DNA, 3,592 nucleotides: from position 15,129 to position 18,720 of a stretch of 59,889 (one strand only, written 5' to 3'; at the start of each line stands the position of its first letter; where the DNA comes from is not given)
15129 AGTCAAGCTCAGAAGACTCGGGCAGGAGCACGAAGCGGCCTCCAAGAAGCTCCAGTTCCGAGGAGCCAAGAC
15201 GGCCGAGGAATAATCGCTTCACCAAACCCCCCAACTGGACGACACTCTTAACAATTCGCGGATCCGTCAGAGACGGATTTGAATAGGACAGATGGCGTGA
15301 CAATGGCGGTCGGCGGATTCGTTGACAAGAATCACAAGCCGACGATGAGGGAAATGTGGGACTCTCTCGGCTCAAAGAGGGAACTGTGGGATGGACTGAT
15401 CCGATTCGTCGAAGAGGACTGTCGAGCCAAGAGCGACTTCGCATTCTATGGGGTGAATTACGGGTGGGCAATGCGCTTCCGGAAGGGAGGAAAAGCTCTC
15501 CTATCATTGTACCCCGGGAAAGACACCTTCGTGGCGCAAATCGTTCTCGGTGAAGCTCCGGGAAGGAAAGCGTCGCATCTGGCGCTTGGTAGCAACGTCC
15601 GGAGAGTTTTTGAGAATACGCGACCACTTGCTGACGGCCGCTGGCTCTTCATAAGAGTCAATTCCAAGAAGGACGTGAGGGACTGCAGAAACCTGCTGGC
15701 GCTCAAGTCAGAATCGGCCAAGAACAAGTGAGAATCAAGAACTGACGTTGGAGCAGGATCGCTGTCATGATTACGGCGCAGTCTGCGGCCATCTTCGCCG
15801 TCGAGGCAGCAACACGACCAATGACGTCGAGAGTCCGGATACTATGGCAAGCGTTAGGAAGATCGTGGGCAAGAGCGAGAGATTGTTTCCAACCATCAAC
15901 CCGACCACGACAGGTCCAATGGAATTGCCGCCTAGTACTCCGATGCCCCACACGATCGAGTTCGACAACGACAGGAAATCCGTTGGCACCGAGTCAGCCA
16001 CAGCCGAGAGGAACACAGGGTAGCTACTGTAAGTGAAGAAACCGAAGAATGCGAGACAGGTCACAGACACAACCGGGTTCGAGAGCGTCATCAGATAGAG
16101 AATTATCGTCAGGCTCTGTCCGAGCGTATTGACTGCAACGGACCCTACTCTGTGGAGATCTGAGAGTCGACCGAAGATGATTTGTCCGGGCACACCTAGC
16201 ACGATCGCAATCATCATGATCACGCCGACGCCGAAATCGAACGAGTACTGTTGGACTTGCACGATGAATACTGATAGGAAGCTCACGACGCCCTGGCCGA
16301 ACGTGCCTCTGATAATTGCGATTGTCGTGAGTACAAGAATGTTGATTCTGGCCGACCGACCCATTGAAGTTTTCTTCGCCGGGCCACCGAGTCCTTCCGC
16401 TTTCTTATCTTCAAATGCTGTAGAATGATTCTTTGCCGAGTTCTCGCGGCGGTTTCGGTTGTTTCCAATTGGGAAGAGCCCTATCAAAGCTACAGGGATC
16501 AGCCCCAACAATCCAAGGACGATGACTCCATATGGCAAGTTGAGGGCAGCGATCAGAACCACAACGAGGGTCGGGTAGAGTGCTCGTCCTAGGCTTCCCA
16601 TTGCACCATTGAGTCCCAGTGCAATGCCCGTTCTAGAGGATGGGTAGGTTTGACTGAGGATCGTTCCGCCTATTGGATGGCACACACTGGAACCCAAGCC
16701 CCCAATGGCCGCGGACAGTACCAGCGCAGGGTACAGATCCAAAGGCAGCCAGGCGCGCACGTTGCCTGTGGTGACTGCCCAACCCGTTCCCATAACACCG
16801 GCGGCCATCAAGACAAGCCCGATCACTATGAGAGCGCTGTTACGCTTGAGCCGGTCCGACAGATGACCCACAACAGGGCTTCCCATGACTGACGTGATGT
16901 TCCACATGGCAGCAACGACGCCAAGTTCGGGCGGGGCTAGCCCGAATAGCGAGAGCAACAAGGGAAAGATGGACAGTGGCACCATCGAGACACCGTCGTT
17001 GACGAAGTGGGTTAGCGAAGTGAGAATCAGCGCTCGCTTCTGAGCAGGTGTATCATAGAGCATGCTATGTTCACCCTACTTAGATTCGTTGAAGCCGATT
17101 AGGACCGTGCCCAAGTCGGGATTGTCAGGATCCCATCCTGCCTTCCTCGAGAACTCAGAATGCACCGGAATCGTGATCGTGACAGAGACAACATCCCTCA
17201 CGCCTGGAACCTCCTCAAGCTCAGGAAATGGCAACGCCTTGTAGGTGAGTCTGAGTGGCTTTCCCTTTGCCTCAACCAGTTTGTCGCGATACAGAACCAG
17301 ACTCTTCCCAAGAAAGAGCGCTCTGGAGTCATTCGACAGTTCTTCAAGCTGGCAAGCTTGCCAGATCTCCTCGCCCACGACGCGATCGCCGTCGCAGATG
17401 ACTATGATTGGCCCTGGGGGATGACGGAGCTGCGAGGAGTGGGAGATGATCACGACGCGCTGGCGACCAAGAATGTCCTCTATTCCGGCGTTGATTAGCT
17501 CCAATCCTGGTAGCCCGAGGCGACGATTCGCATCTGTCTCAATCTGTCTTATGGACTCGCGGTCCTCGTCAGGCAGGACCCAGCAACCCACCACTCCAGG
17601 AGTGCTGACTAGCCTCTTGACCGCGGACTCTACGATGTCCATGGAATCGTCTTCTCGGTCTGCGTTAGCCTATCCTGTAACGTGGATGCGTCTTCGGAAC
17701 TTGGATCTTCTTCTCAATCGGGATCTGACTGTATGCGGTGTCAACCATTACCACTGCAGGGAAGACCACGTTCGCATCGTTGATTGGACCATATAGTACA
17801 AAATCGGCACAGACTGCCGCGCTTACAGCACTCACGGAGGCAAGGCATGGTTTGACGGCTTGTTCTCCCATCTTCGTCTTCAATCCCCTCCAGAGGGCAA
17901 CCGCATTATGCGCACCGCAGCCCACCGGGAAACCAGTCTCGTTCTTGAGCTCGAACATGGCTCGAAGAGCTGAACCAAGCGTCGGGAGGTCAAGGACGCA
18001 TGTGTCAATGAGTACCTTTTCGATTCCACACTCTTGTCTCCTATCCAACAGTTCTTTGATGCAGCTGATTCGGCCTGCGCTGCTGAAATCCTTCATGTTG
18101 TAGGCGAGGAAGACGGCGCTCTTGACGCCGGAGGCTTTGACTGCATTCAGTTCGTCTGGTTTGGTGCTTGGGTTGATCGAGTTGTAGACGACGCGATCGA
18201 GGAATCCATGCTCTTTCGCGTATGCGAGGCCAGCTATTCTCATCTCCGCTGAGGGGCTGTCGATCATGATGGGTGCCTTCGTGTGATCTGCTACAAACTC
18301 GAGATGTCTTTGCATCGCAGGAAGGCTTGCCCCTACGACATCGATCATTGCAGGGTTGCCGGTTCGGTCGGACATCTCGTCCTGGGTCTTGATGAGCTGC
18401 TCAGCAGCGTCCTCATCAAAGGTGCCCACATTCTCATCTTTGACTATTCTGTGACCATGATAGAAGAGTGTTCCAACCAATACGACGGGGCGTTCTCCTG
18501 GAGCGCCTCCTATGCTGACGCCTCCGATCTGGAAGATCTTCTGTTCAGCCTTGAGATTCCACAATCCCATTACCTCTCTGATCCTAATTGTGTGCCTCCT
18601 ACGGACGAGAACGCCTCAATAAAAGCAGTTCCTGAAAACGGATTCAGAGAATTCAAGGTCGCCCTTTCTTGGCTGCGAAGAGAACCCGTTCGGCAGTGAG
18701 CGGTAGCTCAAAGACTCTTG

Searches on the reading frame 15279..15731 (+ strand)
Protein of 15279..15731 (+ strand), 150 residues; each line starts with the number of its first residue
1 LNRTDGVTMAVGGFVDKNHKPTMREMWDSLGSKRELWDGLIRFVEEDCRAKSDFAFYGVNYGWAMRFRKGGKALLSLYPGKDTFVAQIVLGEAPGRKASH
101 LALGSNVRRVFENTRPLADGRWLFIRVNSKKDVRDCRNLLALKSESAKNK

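Call 10: search_protein_families(library=pfam, proteins=[window:15279-15731:+], max_evalue=0.001)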
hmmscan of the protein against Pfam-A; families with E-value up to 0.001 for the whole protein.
window:15279-15731:+ (150 aa): 1 family
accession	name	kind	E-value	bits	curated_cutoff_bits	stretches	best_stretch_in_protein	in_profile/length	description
PF12663.12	DUF3788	-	8e-27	94.2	25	1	18-143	1-127/128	Protein of unknown function (DUF3788)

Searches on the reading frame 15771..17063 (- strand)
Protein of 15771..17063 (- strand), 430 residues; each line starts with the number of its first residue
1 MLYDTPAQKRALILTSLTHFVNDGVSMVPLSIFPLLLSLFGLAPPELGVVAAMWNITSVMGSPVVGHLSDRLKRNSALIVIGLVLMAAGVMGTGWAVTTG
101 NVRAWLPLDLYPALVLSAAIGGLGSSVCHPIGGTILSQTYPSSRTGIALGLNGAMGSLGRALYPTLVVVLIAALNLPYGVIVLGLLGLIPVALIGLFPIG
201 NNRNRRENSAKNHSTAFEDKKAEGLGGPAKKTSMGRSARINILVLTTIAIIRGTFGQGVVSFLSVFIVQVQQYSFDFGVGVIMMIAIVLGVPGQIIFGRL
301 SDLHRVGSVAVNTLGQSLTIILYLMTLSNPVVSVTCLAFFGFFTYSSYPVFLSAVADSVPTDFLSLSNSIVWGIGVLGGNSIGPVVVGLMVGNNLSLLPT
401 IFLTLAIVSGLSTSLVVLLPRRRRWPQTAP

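Call 10: search_protein_families(library=pfam, proteins=[window:15771-17063:-], max_evalue=0.001)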
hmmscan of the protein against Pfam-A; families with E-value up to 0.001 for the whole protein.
window:15771-17063:- (430 aa): 2 families
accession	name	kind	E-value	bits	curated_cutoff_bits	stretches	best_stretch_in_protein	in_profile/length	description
PF07690.21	MFS_1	-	2.7e-37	128.9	33.4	2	16-378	2-342/347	Major Facilitator Superfamily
PF12832.13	MFS_1_like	-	1.6e-07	31.2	25.2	1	34-391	23-362/373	MFS_1 like family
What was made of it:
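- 15771..17063 (-): MFS transporter, last conserved gene of the block. Pfam MFS_1 (call 10).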

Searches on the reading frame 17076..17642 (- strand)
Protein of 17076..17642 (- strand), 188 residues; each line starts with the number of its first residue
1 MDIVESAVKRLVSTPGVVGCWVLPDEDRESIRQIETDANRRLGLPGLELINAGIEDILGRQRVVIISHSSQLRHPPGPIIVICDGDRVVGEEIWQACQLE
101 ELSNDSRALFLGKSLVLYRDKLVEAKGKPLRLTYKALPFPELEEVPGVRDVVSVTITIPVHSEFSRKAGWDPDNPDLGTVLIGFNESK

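Call 4: search_protein_families(library=pfam, proteins=[window:17076-17642:-], max_evalue=0.01)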
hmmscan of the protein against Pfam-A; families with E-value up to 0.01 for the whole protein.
window:17076-17642:- (188 aa): 0 families

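Call 5: search_protein_families(library=ncbifam, proteins=[window:17076-17642:-], max_evalue=0.01)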
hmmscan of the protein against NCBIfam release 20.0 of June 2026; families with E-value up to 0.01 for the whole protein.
window:17076-17642:- (188 aa): 0 families
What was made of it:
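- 17076..17642 (-): Conserved 188-aa protein with no family hit, always found between MtrH and the MFS transporter. No Pfam or NCBIfam hit (calls 4, 5).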

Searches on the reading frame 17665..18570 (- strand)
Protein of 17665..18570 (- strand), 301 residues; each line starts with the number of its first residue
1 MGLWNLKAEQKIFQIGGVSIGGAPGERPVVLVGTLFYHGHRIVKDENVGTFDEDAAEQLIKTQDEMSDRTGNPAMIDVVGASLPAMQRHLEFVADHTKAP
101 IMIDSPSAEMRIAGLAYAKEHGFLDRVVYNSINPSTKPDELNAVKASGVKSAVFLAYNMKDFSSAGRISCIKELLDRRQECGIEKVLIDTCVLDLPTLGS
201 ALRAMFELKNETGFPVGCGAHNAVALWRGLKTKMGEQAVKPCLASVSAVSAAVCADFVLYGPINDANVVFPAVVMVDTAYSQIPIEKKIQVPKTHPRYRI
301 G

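Call 4: search_protein_families(library=pfam, proteins=[window:17665-18570:-], max_evalue=0.01)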
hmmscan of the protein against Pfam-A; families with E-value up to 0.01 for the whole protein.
window:17665-18570:- (301 aa): 1 family
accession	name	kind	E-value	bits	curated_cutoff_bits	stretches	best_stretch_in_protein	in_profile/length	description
PF02007.24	MtrH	-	2.4e-93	313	22.8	1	9-285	2-292/299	Tetrahydromethanopterin S-methyltransferase MtrH subunit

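Call 5: search_protein_families(library=ncbifam, proteins=[window:17665-18570:-], max_evalue=0.01)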
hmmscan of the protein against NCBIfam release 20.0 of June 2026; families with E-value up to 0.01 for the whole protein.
window:17665-18570:- (301 aa): 4 families
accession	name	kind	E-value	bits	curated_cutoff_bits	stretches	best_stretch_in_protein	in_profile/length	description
NF002142.0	PRK00979.1-1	subfamily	3.4e-101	338.3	287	1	7-294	3-291/306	tetrahydromethanopterin S-methyltransferase subunit H family protein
TIGR01114.1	mtrH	equivalog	2.6e-80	269.9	271.4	1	7-286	5-298/314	tetrahydromethanopterin S-methyltransferase subunit H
NF047990.1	Co_MTase_MtgA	equivalog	2.7e-73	247.2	550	1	5-279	3-283/306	[methyl-Co(III) glycine betaine-specific corrinoid protein]--tetrahydrofolate methyltransferase MtgA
NF005719.0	PRK07535.1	domain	8.9e-05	21.7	259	1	80-208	51-179/268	methyltetrahydrofolate:corrinoid/iron-sulfur protein methyltransferase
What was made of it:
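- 17665..18570 (-): MtrH-family methyltransferase, conserved downstream of L1 in the window's clade. Pfam MtrH 313 bits; NCBIfam NF002142 338 bits, above cut-off (calls 4, 5).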
